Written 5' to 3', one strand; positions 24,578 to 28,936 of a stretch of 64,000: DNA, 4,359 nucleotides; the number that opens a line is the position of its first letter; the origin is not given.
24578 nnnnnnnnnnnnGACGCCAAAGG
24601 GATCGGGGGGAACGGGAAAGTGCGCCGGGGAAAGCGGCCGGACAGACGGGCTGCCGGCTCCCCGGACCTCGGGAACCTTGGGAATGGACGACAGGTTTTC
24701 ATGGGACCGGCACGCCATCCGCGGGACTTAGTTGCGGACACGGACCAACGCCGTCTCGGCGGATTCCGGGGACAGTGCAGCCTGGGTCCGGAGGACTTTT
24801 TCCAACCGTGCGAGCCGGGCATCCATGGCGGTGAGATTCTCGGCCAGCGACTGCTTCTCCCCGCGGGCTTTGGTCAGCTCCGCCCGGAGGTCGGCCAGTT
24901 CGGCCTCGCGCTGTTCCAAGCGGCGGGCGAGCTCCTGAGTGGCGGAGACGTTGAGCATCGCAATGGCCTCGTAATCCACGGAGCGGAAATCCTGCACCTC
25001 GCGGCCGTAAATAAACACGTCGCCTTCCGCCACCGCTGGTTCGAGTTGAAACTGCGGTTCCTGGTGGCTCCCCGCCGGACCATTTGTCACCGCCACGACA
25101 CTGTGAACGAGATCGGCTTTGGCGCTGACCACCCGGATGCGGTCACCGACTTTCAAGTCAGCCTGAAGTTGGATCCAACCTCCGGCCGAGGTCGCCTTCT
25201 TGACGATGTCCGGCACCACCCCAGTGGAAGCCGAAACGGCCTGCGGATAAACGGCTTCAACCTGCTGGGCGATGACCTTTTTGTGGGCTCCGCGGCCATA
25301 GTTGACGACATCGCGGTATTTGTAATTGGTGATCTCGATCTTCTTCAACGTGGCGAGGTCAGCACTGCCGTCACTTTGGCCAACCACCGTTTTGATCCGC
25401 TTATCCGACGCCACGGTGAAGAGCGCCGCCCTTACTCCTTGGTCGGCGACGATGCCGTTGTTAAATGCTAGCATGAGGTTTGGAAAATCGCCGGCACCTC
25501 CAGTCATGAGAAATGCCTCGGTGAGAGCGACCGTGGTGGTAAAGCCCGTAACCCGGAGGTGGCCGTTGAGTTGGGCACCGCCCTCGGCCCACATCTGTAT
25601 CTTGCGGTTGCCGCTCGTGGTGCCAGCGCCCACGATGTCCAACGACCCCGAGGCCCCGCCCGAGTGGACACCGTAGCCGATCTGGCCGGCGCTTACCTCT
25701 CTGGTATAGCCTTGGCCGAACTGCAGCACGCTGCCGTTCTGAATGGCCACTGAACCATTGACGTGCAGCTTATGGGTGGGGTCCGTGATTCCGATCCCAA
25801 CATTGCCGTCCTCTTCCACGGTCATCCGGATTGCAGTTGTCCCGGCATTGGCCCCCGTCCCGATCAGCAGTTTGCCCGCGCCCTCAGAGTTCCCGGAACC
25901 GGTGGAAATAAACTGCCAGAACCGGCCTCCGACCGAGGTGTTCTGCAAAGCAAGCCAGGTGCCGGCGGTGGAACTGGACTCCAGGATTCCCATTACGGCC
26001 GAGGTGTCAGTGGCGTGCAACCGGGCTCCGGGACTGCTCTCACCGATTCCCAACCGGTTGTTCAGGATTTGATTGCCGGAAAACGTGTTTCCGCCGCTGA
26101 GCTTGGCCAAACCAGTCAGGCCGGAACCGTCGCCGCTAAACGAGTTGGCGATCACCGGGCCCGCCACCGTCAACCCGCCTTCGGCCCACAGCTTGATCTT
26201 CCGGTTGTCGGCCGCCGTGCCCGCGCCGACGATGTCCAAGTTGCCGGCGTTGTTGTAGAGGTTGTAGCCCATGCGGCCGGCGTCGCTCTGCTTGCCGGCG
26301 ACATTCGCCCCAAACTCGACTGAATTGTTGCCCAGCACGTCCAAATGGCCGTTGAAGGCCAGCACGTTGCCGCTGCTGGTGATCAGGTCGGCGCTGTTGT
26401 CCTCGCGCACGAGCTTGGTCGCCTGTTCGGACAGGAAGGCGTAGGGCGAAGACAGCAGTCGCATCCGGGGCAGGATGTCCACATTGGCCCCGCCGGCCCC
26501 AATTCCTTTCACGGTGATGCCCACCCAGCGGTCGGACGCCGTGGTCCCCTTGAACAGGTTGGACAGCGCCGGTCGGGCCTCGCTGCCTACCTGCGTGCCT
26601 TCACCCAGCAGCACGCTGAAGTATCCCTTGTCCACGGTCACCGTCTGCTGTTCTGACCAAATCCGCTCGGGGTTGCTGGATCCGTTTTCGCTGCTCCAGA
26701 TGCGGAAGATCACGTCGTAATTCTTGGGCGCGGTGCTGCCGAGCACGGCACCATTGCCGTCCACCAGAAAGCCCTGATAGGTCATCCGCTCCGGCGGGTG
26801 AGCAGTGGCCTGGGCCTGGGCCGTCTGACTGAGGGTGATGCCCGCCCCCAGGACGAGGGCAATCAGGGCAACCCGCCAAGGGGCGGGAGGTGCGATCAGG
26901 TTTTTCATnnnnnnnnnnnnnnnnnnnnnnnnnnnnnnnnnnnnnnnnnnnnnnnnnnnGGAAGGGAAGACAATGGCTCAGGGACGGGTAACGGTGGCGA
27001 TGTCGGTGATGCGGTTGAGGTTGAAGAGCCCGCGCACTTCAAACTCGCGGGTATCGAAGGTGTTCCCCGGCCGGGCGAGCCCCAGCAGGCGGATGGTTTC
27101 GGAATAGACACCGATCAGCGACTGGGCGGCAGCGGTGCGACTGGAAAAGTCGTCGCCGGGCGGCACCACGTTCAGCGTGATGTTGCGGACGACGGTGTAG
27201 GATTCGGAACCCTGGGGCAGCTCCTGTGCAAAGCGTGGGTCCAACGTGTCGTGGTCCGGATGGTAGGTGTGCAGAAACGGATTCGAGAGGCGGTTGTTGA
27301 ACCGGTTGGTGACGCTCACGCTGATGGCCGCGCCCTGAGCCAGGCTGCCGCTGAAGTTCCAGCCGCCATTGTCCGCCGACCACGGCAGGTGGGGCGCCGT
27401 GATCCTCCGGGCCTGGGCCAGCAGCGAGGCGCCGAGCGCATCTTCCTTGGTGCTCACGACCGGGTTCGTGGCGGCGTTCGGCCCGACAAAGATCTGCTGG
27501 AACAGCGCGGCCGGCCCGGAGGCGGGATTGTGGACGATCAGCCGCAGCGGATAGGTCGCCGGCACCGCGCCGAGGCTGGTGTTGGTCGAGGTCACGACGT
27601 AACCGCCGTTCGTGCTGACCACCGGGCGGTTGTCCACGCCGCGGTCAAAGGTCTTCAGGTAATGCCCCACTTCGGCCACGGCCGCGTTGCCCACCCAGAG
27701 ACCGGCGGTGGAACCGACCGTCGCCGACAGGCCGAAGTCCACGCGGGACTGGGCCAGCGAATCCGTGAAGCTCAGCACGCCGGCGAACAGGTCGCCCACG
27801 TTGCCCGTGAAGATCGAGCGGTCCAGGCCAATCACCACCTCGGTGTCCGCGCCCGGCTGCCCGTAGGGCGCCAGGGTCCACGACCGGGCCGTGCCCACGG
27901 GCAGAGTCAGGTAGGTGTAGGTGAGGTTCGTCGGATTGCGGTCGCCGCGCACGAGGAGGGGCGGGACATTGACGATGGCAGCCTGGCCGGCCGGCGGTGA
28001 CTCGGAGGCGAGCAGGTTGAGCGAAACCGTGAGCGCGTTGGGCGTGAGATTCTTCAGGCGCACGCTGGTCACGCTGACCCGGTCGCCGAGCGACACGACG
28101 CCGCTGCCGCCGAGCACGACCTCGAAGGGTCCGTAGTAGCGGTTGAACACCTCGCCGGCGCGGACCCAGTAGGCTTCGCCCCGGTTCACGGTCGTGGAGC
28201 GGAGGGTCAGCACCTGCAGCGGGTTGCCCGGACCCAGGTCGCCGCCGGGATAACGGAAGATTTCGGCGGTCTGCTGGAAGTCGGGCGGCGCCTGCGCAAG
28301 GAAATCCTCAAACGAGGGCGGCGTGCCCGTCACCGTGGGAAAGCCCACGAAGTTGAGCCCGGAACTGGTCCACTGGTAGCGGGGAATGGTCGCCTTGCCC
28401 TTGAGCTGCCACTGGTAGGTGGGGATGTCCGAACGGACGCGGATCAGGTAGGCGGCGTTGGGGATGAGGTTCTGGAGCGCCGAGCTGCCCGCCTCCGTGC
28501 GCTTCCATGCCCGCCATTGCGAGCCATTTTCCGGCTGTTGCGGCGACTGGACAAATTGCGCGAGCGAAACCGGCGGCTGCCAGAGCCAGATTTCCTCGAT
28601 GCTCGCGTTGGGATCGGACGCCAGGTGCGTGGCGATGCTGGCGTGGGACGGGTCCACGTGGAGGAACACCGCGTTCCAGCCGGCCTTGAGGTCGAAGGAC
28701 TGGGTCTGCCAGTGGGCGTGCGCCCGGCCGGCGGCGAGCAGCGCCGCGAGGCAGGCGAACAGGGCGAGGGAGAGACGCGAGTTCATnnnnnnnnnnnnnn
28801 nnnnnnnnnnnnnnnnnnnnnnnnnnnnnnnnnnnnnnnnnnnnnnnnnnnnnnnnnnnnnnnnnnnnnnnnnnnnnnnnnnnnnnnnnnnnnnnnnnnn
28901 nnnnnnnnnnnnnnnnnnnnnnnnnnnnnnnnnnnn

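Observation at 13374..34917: Two-component-linked operon of eight exported proteins built around a giant protein and phage-tail-fibre-like modules; no described system fits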

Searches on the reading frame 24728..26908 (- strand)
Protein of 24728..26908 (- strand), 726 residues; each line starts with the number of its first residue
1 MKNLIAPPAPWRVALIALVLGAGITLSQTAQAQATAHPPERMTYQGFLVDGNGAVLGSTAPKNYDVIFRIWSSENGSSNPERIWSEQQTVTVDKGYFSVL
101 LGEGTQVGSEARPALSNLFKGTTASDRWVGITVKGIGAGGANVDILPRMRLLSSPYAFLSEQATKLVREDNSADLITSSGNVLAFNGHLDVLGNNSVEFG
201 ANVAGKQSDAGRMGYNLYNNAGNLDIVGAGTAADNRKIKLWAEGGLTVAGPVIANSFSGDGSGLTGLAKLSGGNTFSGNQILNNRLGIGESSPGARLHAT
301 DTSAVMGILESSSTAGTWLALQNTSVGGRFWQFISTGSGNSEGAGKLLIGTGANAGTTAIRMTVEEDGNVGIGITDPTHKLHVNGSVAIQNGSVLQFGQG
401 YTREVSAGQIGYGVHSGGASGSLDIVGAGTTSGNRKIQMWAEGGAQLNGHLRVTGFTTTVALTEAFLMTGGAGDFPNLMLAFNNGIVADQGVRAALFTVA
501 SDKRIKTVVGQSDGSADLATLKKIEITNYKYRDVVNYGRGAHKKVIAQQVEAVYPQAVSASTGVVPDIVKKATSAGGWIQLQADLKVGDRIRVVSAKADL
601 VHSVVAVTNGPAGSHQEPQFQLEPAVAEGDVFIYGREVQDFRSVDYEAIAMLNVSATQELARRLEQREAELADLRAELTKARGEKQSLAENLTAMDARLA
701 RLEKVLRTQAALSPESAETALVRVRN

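Call 4: search_protein_families(library=pfam, proteins=[window:24728-26908:-], max_evalue=0.1)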
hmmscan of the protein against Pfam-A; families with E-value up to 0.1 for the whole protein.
window:24728-26908:- (726 aa): 4 families
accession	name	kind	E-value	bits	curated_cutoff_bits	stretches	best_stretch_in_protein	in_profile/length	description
PF13884.11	Peptidase_S74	-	3.1e-07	31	22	1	501-558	1-57/58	Chaperone of endosialidase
PF11902.13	DUF3422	-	0.0037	16.9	25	1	636-712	187-263/418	Protein of unknown function (DUF3422)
PF10473.14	CENP-F_leu_zip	-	0.085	13.4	34.5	0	658-706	55-103/140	Leucine-rich repeats of kinetochore protein Cenp-F/LEK1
PF13093.11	FTA4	-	0.085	13.1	24.8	0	545-705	70-162/199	Kinetochore complex Fta4 of Sim4 subunit, or CENP-50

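Call 9: search_protein_families(library=ncbifam, proteins=[window:24728-26908:-], max_evalue=0.1)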
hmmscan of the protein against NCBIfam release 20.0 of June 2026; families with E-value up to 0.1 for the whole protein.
window:24728-26908:- (726 aa): 3 families
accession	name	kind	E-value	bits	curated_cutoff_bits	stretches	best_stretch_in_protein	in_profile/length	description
NF053851.1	Bdello_MAT_N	subfamily_domain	1.6e-08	34.5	60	1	31-176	6-158/162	mosaic adhesive trimer family chimeric fiber protein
TIGR03545.1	TIGR03545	subfamily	0.066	11.7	173.35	0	647-705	201-259/556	TIGR03545 family protein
NF052432.1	TC0500_fam_Inc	equivalog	0.076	12.4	240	0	657-698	171-212/214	TC0500 family inclusion membrane protein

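Call 10: search_protein_families(library=phrogs, proteins=[window:24728-26908:-], max_evalue=0.01)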
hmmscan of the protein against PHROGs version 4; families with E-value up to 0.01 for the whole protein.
window:24728-26908:- (726 aa): 6 families
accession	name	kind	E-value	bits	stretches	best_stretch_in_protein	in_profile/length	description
phrog_5481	-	tail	9.1e-12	45.2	1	428-681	844-1030/1043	tail fiber protein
phrog_1980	-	tail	4.8e-10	40.3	2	267-561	151-386/449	tail fiber protein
phrog_9942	-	tail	4.1e-08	32.7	1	356-428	1099-1150/1178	tail fiber protein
phrog_18345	-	tail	2.7e-07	30.3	1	285-386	348-460/956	tail fiber protein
phrog_14572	-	tail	1.5e-05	25.2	1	397-679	325-478/484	tail fiber protein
phrog_28668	-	unknown function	0.00044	21.2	1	355-391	16-54/153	-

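Call 84: search_protein_families(library=pfam, alignment_id=A4, max_evalue=0.001)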
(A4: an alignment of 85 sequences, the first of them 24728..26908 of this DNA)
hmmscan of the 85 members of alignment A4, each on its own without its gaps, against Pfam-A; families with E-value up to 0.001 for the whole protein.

A. member 1, window:24728-26908:- (726 aa): 1 family
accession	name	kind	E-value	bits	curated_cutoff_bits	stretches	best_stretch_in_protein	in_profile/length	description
PF13884.11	Peptidase_S74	-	3.1e-07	31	22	1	501-558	1-57/58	Chaperone of endosialidase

B. families by the number of members that match (of 85 scanned): 23 families
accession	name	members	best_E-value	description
PF13884.11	Peptidase_S74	30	1.1e-16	Chaperone of endosialidase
PF24681.1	Kelch_KLHDC2_KLHL20_DRC7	26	3.6e-61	KLHDC2/KLHL20/DRC7 Kelch-repeats domain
PF24981.1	Beta-prop_ATRN-LZTR1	26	5.4e-39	Attractin/LZTR1 beta-propeller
PF01344.31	Kelch_1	26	7.5e-23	Kelch motif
PF13415.12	Kelch_3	26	6.8e-17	Galactose oxidase, central domain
PF13854.13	Kelch_HCF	26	4.5e-14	Host cell factor, Kelch-repeats domain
PF07646.21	Kelch_2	24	4.9e-16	Kelch motif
PF13964.12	Kelch_6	24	4.3e-13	Kelch motif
PF13418.12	Kelch_4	20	1.5e-16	Galactose oxidase, central domain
PF07484.17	Collar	15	3.7e-08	Phage Tail Collar Domain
PF24996.1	NANM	13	1.8e-14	N-acetylneuraminate epimerase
PF21939.1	Gp10_C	7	1.2e-07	Baseplate structural protein Gp10, C-terminal domain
PF25210.1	Kelch_FKB95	5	7e-05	FKB95, Kelch-repeats domain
PF01391.23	Collagen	2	1.9e-34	Collagen triple helix repeat (20 copies)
PF02839.19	CBM_5_12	2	6.2e-06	Carbohydrate-binding module family 5/12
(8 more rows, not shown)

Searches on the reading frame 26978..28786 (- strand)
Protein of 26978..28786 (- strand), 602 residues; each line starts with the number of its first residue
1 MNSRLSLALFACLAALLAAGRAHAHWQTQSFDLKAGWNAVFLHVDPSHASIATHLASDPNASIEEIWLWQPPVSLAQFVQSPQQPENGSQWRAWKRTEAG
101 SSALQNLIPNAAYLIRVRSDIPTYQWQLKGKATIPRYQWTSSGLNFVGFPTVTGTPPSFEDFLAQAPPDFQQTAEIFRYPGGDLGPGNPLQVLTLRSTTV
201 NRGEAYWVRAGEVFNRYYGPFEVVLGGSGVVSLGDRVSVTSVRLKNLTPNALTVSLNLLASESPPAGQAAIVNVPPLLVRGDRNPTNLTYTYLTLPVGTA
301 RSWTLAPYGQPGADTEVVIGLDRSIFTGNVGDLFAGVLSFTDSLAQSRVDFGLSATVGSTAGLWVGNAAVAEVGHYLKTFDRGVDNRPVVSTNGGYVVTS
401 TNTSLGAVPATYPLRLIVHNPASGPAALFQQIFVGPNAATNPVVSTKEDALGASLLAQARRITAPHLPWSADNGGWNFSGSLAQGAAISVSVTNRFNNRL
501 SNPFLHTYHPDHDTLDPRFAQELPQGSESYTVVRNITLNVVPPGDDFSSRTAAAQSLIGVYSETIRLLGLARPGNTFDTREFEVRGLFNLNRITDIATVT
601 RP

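Call 4: search_protein_families(library=pfam, proteins=[window:26978-28786:-], max_evalue=0.1)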
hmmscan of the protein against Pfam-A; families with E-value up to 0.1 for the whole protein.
window:26978-28786:- (602 aa): 0 families

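Call 9: search_protein_families(library=ncbifam, proteins=[window:26978-28786:-], max_evalue=0.1)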
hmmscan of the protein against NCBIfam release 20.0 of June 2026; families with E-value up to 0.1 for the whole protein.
window:26978-28786:- (602 aa): 0 families

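Call 10: search_protein_families(library=phrogs, proteins=[window:26978-28786:-], max_evalue=0.01)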
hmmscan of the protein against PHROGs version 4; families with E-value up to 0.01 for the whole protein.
window:26978-28786:- (602 aa): 0 families

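Call 12: find_homologous_proteins(query=window:26978-28786:-)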
Query window:26978-28786:- (602 aa): 930 proteins with E <= 0.001 among 8000 candidates; the best 120 are listed.
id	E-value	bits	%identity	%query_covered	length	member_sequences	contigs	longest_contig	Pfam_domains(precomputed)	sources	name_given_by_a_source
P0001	0.0e+0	1362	100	100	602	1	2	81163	-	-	-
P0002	0.0e+0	1146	83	100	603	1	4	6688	-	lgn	-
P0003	0.0e+0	1139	82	100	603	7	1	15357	-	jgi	jgi:hypothetical protein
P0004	0.0e+0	1121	81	100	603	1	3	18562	-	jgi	-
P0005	0.0e+0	1074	77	100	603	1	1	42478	-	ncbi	-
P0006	0.0e+0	1061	77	100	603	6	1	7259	-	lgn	-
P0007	0.0e+0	1033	74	100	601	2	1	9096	-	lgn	-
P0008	0.0e+0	1032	73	100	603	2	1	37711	-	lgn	-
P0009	0.0e+0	1016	73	100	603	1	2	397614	-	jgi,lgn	-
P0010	1.7e-292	990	72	100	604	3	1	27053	-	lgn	-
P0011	1.3e-287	973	70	100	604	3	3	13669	-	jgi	jgi:hypothetical protein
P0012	2.8e-287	972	71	100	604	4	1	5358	-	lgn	-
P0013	3.1e-279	946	70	100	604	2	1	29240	-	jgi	jgi:hypothetical protein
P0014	2.5e-272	923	68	100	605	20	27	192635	-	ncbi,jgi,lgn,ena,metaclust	jgi:hypothetical protein|metaclust:\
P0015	7.6e-270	915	69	97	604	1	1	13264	-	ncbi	-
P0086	1.1e-207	709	56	99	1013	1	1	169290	PF24681.2,PF13854.13,PF13415.13,PF24981.2,PF01344.32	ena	-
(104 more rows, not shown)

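Call 37: predict_structure(alignment_id=A3)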
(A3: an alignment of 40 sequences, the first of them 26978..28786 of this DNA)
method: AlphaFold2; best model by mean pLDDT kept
length: 602 residues; sequences in the alignment: 40
mean_pLDDT: 79.9   pTM: 0.74
mean pLDDT of the five models: 79.9, 79.5, 77.0, 74.5, 72.3
residues with pLDDT >= 90: 251; 70-90: 194; 50-70: 99; < 50: 58
segments of 3 or more residues with pLDDT < 50: 16-22, 140-142, 443-452, 455-469, 505-522
pLDDT, mean of each block of 10 residues (from residue 1): 57 50 77 94 92 90 91 59 63 89 91 92 93 72 70 86 84 87 87 89 87 71 76 83 91 96 90 95 93 95 95 95 91 93 92 90 90 77 84 74 77 85 87 58 49 45 44 79 92 73 45 44 52 90 93 91 84 64 91 83 58
secondary structure, 60 per line:
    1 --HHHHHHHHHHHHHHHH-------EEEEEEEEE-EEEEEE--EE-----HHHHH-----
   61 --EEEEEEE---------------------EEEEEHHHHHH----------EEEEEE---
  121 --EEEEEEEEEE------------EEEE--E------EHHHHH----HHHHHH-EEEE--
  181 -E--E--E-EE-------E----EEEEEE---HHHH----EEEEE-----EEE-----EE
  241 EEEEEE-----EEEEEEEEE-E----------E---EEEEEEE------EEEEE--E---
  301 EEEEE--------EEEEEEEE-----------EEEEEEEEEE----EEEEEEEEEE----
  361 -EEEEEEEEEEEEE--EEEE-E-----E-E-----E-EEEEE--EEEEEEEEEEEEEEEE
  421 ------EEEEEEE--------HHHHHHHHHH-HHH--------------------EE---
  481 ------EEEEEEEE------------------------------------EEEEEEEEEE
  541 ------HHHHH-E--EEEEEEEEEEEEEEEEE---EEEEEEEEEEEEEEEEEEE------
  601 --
elements in order: H3-18 E26-34 E36-41 H51-55 E63-69 E91-95 H96-101 E112-117 E123-132 E145-148 H159-163 H168-173 E175-178 E204-209 H213-216 E221-225 E231-233 E239-246 E252-260 E277-283 E290-294 E301-305 E314-321 E333-342 E347-356 E362-374 E377-380 E398-402 E405-420 E427-433 H442-451 E487-494 E531-540 H547-551 E556-572 E576-594

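Call 39: fold_search(model_id=the predicted structure, library=pdb)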
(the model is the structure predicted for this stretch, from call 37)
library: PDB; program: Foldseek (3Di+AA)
matches with E <= 10: 1218; with E <= 0.001: 41
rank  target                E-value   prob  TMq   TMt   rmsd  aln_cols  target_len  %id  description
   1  6nps_B                3.6e-05  0.99  0.14  0.09  18.4       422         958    9  Crystal structure of GH115 enzyme AxyAgu115A from Amphibacillus xylanus (released 2020-07-15)
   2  2j7l                  8.6e-05  1.00  0.14  0.35  21.7       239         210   10  E. coli P Pilus chaperone PapD in complex with a pilus biogenesis inhibitor, pilicide 2c (released 2006-11-01)
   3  1qpx_A                1.0e-04  0.99  0.13  0.34  20.3       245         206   12  CRYSTAL STRUCTURES OF SELF-CAPPING PAPD CHAPERONE HOMODIMERS (released 1999-07-07)
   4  8iwh_O                1.0e-04  0.99  0.15  0.30  11.8       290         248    8  Structure and characteristics of a photosystem II supercomplex containing monomeric LHCX and dimeric FCPII antennae fr (released 2023-10-25)
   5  6nps_A                1.1e-04  0.97  0.14  0.09  19.3       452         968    8  Crystal structure of GH115 enzyme AxyAgu115A from Amphibacillus xylanus (released 2020-07-15)
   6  2j2z_A                1.5e-04  1.00  0.14  0.35  20.6       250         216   10  X-Ray Structure of the Chaperone PapD in complex with the Pilus terminator subunit PapH at 2.3 Angstrom resolution (released 2006-11-08)
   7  8j5k_O                1.5e-04  0.99  0.14  0.28  16.2       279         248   10  Structural insights into photosystem II supercomplex and trimeric FCP antennae of a centric diatom Cyclotella meneghin (released 2023-12-20)
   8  9fxb_C                1.5e-04  0.99  0.14  0.35  20.3       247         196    7  Cryo-EM structure of the type 1 pilus assembly platform as part of the FimI-bound chaperone-usher pilus complex (FimDH (released 2025-06-04)
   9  3nqk                  1.5e-04  0.85  0.14  0.23  22.2       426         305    8  Crystal structure of a STRUCTURAL GENOMICS, UNKNOWN FUNCTION (BACOVA_03322) from Bacteroides ovatus at 2.61 A resolution (released 2010-08-04)
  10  2axt_O                1.9e-04  0.99  0.13  0.28  16.7       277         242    9  Crystal Structure of Photosystem II from Thermosynechococcus elongatus (released 2005-12-27)
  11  1qpp_B                1.9e-04  0.99  0.13  0.33  20.8       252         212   11  CRYSTAL STRUCTURES OF SELF CAPPING PAPD CHAPERONE HOMODIMERS (released 1999-07-07)
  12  7pi0_O                2.0e-04  1.00  0.15  0.33  10.8       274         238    9  Unstacked compact Dunaliella PSII (released 2022-08-17)
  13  3kpt_B                2.0e-04  0.57  0.12  0.18  20.6       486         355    7  Crystal structure of BcpA, the major pilin subunit of Bacillus cereus (released 2009-11-24)
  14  7n8o_O                2.1e-04  0.99  0.13  0.27  13.3       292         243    7  High-resolution structure of photosystem II from the mesophilic cyanobacterium, Synechocystis sp. PCC 6803 (released 2021-12-29)
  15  3kzi_O                2.3e-04  0.98  0.13  0.27  17.2       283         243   10  Crystal Structure of Monomeric Form of Cyanobacterial Photosystem II (released 2010-06-16)
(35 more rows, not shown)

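Call 93: search_solved_structures(query=A3, max_evalue=1)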
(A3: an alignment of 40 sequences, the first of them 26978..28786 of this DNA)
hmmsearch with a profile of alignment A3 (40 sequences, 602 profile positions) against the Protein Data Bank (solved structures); distinct sequences matched with E-value up to 1: 2.
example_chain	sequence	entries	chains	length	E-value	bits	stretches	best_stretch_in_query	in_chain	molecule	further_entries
4ok9_A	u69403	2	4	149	0.12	13.9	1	173-243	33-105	Hut operon positive regulatory protein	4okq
8cyj_D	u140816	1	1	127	0.66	11.5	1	307-361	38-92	pan-sarbecovirus nanobody 2-62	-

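Call 94: fold_search(model_id=the predicted structure, library=viral)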
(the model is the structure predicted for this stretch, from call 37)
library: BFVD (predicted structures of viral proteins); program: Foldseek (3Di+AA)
matches with E <= 10: 977; with E <= 0.001: 7
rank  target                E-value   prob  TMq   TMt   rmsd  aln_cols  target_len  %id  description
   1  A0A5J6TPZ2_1          4.6e-05  0.12  0.07  0.06  27.9       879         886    9  (no name in the UniProt tables at hand)
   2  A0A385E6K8            6.1e-05  0.94  0.16  0.25  25.0       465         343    7  (no name in the UniProt tables at hand)
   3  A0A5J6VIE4            1.0e-04  0.98  0.14  0.09  18.5       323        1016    7  Uncharacterized protein [Megaviridae environmental sample]
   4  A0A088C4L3            1.3e-04  0.98  0.14  0.24  19.9       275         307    9  (no name in the UniProt tables at hand)
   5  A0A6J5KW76            2.0e-04  1.00  0.16  0.13  17.7       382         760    9  Glycoside hydrolase, family 5 [uncultured Caudovirales phage]
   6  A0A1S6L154            7.2e-04  0.38  0.09  0.11  21.6       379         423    9  (no name in the UniProt tables at hand)
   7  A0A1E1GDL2            8.9e-04  0.99  0.15  0.28  16.9       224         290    9  (no name in the UniProt tables at hand)
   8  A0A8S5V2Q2            1.1e-03  0.99  0.13  0.30  16.3       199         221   12  Uncharacterized protein [CrAss-like virus sp. ctelJ1]
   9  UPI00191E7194         1.1e-03  0.33  0.13  0.12  31.7       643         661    7  (no name look-up for this kind of identifier)
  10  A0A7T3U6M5            1.8e-03  0.87  0.16  0.19  23.1       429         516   12  Virion structural protein [Achromobacter phage vB_AchrS_AchV4]
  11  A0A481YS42            2.0e-03  0.99  0.13  0.41   8.3       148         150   12  Uncharacterized protein [Marseillevirus LCMAC101]
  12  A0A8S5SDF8            2.2e-03  0.35  0.16  0.09  22.6       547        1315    9  Uncharacterized protein [Siphoviridae sp. ctnpt50]
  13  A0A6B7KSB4            3.3e-03  0.63  0.14  0.16  21.3       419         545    7  (no name in the UniProt tables at hand)
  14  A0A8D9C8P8            3.4e-03  0.77  0.19  0.19  22.6       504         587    8  Putative hemin binding protein [uncultured marine phage]
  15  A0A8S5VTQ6            3.6e-03  0.38  0.12  0.18  25.2       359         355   14  (no name in the UniProt tables at hand)
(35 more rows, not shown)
